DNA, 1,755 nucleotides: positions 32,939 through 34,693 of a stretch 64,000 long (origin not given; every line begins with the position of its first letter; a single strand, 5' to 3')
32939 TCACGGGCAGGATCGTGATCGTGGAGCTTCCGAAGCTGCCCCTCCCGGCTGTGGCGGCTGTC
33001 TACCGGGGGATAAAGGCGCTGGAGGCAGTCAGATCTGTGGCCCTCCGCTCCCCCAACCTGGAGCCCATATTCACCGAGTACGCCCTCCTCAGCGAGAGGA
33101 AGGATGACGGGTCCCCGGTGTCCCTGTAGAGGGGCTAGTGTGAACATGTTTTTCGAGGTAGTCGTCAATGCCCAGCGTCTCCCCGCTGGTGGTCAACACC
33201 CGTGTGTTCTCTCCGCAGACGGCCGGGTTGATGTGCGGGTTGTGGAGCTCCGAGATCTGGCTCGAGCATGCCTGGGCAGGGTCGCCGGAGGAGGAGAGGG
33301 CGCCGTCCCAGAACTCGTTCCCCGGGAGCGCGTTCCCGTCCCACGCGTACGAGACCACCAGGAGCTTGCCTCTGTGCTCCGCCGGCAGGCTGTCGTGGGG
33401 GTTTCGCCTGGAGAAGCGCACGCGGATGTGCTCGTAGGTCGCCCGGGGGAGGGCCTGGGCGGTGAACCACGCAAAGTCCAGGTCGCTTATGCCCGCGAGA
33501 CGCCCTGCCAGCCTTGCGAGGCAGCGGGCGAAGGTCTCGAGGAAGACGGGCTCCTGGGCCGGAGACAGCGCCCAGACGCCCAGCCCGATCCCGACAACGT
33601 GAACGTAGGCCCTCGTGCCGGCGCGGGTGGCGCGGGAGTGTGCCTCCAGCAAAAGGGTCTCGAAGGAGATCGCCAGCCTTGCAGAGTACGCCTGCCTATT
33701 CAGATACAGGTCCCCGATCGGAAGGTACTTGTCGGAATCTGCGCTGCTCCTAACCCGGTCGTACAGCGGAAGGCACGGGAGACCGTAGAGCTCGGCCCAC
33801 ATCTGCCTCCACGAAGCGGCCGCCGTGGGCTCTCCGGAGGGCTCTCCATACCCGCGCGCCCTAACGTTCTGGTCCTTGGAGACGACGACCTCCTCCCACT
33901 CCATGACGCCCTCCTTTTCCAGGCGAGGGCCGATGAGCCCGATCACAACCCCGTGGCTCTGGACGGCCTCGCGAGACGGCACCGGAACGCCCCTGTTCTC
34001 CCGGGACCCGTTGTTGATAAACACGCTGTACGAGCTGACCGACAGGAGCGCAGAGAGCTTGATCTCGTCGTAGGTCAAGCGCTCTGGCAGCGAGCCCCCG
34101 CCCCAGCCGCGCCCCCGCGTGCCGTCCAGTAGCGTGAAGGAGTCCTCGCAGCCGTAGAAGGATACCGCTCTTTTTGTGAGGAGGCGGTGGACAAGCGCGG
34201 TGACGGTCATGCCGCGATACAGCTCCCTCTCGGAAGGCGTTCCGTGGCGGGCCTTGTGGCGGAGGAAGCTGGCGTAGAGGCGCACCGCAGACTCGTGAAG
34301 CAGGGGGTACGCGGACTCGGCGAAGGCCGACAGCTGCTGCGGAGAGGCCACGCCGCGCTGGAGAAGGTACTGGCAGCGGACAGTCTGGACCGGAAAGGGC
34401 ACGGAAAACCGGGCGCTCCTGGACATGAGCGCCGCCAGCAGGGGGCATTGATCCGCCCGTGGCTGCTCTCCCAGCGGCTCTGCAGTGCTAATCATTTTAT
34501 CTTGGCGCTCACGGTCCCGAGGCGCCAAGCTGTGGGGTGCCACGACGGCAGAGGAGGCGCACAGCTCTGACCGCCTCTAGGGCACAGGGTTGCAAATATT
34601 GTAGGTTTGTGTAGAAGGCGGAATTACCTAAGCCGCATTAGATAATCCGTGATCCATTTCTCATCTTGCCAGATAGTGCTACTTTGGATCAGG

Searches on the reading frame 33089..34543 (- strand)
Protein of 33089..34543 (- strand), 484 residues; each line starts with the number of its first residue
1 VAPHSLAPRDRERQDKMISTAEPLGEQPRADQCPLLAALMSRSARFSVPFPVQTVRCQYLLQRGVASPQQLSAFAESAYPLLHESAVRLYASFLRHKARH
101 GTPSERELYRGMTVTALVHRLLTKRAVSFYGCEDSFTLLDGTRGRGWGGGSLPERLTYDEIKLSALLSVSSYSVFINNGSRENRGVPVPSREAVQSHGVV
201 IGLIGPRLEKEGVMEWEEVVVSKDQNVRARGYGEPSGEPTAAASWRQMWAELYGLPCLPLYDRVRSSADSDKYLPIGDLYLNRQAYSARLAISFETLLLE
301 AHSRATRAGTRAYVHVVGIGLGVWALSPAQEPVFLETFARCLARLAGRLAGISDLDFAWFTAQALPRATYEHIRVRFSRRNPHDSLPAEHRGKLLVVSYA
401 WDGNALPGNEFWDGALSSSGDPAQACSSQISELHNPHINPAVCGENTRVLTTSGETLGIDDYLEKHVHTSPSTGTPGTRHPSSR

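Call 31: search_protein_families(library=pfam, proteins=[window:33089-34543:-], max_evalue=0.01)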
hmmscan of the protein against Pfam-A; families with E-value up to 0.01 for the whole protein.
window:33089-34543:- (484 aa): 1 family
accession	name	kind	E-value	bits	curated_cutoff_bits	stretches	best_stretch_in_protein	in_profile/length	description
PF16062.10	MavL-like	-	4.3e-138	461.4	27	1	39-464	3-447/448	ADP-ribosylhydrolase MavL-like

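Call 71: find_encoding_contigs(protein=window:33089-34543:-, flank=4000, max_places=6)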
Protein window:33089-34543:- (484 aa): no gene with exactly this product is on record in the collection.

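Call 72: find_homologous_proteins(query=window:33089-34495:-)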
Query window:33089-34495:- (468 aa): 409 proteins with E <= 0.001 among 8000 candidates; the best 120 are listed.
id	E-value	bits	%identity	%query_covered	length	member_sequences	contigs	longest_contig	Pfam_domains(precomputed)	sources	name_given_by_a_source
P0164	0.0e+0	1020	96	100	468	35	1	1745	PF16062.11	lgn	-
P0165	7.9e-222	755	73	100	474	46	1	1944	PF16062.11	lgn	-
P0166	9.7e-215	732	87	80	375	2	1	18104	PF16062.11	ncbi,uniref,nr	ncbi:Hypothetical protein GLP15_5230 [Giardia lamblia P15]|uniref:Uncharacterized protein n=1 Tax=Gi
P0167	1.0e-213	729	69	97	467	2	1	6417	PF16062.11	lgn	-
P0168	1.5e-199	682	65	97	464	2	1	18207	PF16062.11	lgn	-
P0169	8.8e-167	574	42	92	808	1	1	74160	PF24754.2,PF16062.11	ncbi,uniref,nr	ncbi:hypothetical protein NQ317_006184 [Molorchus minor]|uniref:Uncharacterized protein n=1 Tax=Molo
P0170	4.5e-122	426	48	93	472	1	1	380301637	PF16062.11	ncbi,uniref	ncbi:uncharacterized protein LOC134528202 isoform X1 [Bacillus rossius redtenbacheri]|uniref:unchara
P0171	5.3e-122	426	51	85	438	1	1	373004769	PF16062.11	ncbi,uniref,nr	ncbi:hypothetical protein PR048_010005 [Dryococelus australis]|uniref:Uncharacterized protein n=1 Ta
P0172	5.4e-122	426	49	92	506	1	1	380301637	PF16062.11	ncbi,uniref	ncbi:uncharacterized protein LOC134528245 [Bacillus rossius redtenbacheri]|uniref:uncharacterized pr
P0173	6.6e-122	426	48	93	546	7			PF16062.11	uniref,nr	uniref:(California timema) hypothetical protein n=1 Tax=Timema californicum TaxID=61474 RepID=A0A7R9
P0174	2.6e-118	414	48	91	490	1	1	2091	PF16062.11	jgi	jgi:hypothetical protein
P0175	1.4e-117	412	47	91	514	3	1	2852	PF16062.11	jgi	jgi:hypothetical protein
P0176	5.1e-117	410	47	91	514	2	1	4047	PF24754.2,PF16062.11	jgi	jgi:hypothetical protein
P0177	1.8e-116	408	41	81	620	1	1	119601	PF24754.2,PF16062.11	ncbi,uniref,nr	ncbi:unnamed protein product [Darwinula stevensoni]|uniref:Uncharacterized protein n=1 Tax=Darwinula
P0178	3.4e-116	407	46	91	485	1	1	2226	PF16062.11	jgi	jgi:hypothetical protein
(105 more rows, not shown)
